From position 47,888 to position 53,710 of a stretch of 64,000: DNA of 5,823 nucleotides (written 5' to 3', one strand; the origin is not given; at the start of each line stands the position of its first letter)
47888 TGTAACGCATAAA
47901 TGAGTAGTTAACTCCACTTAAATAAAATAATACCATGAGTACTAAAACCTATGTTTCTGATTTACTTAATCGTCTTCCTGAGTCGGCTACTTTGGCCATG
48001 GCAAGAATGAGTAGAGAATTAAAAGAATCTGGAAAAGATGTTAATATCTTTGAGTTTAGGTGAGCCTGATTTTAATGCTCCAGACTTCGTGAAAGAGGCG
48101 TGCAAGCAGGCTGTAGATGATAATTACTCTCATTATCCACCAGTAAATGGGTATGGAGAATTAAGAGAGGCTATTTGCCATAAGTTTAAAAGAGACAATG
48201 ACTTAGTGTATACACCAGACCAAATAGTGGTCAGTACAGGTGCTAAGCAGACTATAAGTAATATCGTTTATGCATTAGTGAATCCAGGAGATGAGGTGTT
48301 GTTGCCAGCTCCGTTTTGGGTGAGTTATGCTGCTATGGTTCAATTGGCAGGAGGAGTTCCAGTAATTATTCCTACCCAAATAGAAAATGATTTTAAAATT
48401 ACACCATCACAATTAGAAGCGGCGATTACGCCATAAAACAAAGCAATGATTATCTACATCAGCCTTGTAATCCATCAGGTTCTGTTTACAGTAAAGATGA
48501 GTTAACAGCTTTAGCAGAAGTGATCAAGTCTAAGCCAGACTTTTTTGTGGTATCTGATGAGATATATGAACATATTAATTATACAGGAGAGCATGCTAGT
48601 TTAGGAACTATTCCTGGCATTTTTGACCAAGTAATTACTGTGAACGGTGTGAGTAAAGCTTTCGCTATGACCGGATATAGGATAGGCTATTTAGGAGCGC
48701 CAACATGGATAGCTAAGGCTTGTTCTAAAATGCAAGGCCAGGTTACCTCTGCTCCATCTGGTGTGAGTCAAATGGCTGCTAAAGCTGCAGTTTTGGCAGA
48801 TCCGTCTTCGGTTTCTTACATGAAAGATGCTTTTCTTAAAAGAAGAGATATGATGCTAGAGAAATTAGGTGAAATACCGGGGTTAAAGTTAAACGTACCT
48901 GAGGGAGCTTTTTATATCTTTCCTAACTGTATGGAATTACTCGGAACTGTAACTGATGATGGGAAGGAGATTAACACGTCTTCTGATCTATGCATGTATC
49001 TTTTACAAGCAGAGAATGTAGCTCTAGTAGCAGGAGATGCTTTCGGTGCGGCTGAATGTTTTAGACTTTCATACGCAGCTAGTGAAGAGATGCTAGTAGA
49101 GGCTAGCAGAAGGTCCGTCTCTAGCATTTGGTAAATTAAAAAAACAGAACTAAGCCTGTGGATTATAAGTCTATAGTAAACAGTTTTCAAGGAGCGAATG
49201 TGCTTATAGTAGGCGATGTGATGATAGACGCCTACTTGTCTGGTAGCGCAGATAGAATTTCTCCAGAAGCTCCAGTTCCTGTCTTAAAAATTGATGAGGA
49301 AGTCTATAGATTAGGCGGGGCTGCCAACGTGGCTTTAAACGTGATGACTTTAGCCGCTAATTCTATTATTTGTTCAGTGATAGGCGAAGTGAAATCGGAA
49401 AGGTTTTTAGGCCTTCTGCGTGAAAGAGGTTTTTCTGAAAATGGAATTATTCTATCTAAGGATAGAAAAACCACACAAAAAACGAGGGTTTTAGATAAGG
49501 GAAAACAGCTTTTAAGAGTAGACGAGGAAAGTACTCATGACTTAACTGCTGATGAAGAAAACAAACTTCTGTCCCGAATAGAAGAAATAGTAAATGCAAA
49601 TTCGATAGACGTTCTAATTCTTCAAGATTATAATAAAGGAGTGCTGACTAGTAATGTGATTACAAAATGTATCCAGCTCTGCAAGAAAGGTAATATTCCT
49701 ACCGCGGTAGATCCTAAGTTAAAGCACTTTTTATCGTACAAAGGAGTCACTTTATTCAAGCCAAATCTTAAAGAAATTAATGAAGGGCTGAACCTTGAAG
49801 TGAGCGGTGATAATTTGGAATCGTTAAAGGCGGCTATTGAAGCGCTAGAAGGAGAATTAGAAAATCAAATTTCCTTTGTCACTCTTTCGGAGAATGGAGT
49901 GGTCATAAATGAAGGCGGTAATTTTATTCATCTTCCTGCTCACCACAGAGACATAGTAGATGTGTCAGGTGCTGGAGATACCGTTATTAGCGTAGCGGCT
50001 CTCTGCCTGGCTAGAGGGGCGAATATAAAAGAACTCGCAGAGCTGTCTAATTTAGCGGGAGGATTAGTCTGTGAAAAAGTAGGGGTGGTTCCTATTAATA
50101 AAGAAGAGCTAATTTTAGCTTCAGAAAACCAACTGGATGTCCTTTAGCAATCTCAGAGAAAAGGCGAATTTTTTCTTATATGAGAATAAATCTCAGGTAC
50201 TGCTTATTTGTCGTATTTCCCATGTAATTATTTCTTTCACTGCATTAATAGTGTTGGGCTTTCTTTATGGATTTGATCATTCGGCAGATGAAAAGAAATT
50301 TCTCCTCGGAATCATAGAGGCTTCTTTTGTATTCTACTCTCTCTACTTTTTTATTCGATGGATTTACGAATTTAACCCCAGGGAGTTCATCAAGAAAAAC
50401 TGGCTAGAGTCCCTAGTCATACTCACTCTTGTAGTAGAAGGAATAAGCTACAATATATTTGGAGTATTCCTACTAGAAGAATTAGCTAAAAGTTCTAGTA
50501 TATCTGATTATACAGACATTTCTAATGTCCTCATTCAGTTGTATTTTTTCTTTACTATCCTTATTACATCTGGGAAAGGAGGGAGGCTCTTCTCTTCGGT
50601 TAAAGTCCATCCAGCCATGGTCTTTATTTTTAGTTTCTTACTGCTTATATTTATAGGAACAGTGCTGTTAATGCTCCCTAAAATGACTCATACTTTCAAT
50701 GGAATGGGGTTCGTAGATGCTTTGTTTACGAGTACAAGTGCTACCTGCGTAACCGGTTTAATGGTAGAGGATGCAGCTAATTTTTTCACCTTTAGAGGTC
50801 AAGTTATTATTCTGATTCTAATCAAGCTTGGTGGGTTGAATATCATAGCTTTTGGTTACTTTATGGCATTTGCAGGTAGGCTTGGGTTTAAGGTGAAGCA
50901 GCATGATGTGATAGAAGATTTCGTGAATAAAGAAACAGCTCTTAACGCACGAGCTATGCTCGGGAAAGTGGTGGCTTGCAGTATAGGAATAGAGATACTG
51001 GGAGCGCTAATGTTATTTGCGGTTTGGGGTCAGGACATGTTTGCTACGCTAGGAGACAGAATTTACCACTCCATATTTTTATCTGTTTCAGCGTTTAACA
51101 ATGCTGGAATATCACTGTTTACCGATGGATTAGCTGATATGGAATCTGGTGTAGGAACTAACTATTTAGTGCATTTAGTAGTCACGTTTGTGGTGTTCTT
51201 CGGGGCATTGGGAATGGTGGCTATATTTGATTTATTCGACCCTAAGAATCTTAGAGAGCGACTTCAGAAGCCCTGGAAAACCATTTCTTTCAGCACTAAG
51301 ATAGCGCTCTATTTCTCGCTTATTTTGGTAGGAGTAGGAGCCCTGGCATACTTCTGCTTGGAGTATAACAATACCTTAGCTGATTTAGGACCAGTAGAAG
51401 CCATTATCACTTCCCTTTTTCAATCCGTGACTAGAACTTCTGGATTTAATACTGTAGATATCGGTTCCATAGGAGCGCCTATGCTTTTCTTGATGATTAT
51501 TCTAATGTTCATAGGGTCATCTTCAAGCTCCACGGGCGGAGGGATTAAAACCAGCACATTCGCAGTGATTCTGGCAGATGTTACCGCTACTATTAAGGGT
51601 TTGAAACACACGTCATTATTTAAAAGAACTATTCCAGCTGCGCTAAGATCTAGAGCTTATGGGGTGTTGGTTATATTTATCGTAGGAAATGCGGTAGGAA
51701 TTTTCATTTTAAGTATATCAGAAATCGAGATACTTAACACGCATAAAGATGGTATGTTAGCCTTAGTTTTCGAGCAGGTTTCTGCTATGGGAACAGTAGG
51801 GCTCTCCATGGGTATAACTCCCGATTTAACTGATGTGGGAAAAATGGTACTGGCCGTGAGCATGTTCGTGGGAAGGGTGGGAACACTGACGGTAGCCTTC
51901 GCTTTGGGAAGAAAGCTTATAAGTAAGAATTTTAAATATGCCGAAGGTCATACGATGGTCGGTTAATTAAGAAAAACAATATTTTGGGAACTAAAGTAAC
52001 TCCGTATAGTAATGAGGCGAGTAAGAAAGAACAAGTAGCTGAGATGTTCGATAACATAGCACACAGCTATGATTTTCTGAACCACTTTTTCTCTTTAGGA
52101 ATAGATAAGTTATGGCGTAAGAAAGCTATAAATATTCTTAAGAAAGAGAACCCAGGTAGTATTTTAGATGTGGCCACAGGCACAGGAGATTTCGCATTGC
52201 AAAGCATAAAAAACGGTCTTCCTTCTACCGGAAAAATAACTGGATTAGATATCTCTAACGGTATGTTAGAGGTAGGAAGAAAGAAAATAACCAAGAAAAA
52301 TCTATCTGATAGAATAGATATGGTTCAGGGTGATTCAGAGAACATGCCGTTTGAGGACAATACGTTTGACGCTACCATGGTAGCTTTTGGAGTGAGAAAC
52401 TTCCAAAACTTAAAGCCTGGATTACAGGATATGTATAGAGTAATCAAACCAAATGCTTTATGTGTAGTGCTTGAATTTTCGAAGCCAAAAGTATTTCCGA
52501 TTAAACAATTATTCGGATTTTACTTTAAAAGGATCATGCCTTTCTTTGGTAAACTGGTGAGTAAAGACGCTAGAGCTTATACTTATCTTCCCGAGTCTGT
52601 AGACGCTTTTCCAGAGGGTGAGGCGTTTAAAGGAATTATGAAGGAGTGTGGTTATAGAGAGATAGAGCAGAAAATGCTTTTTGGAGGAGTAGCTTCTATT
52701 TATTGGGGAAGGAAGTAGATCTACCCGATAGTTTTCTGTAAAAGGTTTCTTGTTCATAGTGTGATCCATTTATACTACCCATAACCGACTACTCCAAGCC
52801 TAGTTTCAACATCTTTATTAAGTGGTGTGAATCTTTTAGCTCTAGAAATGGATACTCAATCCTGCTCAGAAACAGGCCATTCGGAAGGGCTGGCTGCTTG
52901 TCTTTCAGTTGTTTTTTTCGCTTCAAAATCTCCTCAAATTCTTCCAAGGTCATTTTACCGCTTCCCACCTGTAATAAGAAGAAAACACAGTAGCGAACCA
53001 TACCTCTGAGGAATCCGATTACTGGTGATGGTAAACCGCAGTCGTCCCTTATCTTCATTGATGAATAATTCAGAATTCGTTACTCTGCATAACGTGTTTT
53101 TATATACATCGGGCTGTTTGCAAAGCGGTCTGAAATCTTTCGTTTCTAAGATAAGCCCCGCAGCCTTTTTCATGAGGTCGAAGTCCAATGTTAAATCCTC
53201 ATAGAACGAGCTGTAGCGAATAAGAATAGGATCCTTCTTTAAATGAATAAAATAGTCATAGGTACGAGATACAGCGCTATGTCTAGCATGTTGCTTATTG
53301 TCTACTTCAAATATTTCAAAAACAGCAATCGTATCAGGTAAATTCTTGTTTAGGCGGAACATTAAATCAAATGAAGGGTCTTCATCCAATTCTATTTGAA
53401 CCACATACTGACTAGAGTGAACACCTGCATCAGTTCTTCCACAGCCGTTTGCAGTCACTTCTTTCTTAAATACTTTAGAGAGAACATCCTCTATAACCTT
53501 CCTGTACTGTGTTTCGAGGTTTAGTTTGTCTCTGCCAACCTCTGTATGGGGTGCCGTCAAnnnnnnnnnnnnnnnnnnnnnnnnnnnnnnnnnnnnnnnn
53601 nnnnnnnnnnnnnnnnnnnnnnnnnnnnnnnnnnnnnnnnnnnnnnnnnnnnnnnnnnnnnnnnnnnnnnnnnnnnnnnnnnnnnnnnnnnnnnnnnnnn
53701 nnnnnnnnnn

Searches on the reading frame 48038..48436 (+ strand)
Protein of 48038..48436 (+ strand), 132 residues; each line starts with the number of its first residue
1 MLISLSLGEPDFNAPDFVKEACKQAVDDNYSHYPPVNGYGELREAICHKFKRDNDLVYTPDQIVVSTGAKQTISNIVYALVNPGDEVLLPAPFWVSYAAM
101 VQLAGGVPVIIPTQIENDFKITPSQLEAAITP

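Call 8: search_protein_families(library=pfam, proteins=[window:48038-48436:+], max_evalue=0.01)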
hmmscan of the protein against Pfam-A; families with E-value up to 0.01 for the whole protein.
window:48038-48436:+ (132 aa): 2 families
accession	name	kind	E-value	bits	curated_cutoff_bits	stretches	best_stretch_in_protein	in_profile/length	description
PF00155.27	Aminotran_1_2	-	5.6e-25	88.7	19.7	1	2-131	3-138/361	Aminotransferase class I and II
PF01041.23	DegT_DnrJ_EryC1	-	5e-06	26.4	19.8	1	76-132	56-111/360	DegT/DnrJ/EryC1/StrS aminotransferase family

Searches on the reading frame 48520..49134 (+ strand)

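Call 8: search_protein_families(library=pfam, proteins=[window:48520-49134:+], max_evalue=0.01)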
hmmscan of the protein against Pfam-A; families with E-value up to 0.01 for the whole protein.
window:48520-49134:+ (204 aa): 1 family
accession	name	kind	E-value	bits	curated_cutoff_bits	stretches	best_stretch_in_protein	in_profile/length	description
PF00155.27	Aminotran_1_2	-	1.9e-26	93.6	19.7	1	7-194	179-356/361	Aminotransferase class I and II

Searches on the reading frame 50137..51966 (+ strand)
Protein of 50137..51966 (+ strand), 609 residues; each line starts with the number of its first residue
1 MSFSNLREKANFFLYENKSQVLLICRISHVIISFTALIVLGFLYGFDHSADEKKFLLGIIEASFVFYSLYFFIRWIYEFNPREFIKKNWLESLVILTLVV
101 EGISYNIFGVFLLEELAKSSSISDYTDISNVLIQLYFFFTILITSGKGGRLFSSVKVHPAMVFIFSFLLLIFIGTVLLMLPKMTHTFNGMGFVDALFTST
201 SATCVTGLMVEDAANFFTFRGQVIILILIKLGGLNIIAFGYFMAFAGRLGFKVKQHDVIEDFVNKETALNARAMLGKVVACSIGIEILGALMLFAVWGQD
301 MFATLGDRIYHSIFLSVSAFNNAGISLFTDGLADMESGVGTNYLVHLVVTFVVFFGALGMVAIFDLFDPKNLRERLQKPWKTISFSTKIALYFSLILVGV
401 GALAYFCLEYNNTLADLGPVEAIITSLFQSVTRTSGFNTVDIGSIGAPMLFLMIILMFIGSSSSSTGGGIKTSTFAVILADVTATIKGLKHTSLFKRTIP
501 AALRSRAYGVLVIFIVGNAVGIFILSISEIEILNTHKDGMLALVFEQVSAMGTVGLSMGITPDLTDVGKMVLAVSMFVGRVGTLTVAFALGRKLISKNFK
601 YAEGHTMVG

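Call 11: find_encoding_contigs(protein=window:50137-51966:+, flank=10000, max_places=6)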
Protein window:50137-51966:+ (609 aa): 22 contigs read that carry it; 6 places shown.
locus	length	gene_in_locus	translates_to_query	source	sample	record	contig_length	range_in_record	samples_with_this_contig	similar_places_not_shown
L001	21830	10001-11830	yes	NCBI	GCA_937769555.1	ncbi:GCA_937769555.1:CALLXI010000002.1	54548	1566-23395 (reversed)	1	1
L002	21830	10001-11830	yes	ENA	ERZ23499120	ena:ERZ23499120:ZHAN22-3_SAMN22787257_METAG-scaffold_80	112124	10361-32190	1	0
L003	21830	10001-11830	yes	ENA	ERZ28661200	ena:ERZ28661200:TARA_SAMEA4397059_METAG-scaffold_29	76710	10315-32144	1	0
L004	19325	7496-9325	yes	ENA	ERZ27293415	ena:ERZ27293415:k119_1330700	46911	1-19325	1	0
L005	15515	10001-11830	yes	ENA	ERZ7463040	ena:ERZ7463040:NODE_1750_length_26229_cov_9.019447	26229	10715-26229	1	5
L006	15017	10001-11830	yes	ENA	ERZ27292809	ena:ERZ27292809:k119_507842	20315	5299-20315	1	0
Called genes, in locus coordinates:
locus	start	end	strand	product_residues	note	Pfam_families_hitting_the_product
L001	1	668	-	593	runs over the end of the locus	PF07676:PD40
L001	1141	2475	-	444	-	PF00364:Biotin_lipoyl, PF25997:BSH_YhbJ (weak), PF02817:E3_binding, PF00198:2-oxoacid_dh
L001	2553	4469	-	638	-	PF00535:Glycos_transf_2, PF13641:Glyco_tranf_2_3, PF13632:Glyco_trans_2_3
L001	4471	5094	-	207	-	PF21176:RecR_HhH, PF02132:RecR_ZnF (weak), PF01751:Toprim, PF13662:Toprim_4, PF21175:RecR_C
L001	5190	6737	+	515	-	PF00474:SSF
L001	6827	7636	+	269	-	PF18962:Por_Secre_tail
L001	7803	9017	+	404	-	PF00155:Aminotran_1_2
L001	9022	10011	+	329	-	PF00294:PfkB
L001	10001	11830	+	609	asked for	PF02386:TrkH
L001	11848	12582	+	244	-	PF01209:Ubie_methyltran, PF12147:Methyltransf_20 (weak), PF13847:Methyltransf_31, PF08241:Methyltransf_11, PF08242:Methyltransf_12, PF13649:Methyltransf_25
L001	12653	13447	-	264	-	PF01416:PseudoU_synth_1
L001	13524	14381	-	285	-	PF12146:Hydrolase_4, PF00561:Abhydrolase_1, PF12697:Abhydrolase_6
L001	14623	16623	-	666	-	-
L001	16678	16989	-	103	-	-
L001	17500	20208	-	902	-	PF17678:Glyco_hydro_92N, PF07971:Glyco_hydro_92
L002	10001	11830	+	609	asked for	PF02386:TrkH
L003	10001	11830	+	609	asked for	PF02386:TrkH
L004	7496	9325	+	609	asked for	PF02386:TrkH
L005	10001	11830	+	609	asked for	PF02386:TrkH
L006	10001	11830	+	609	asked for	PF02386:TrkH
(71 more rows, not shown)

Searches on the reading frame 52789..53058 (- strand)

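Call 7: search_protein_families(library=pfam, proteins=[window:52789-53058:-], max_evalue=0.01)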
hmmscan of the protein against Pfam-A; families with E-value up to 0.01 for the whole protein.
window:52789-53058:- (89 aa): 1 family
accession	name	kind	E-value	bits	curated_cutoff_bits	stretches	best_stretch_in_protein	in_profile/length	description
PF01416.25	PseudoU_synth_1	-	6.2e-09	36.7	23.3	1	15-70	52-108/108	tRNA pseudouridine synthase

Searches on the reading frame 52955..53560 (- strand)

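Call 7: search_protein_families(library=pfam, proteins=[window:52955-53560:-], max_evalue=0.01)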
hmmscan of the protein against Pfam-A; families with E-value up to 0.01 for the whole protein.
window:52955-53560:- (201 aa): 2 families
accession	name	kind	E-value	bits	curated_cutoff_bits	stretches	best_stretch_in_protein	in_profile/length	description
PF01416.25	PseudoU_synth_1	-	2.9e-05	24.9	23.3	0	16-88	22-100/108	tRNA pseudouridine synthase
PF10105.14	DUF2344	-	0.00064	20.1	23.8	1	46-111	56-117/176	Uncharacterized protein conserved in bacteria (DUF2344)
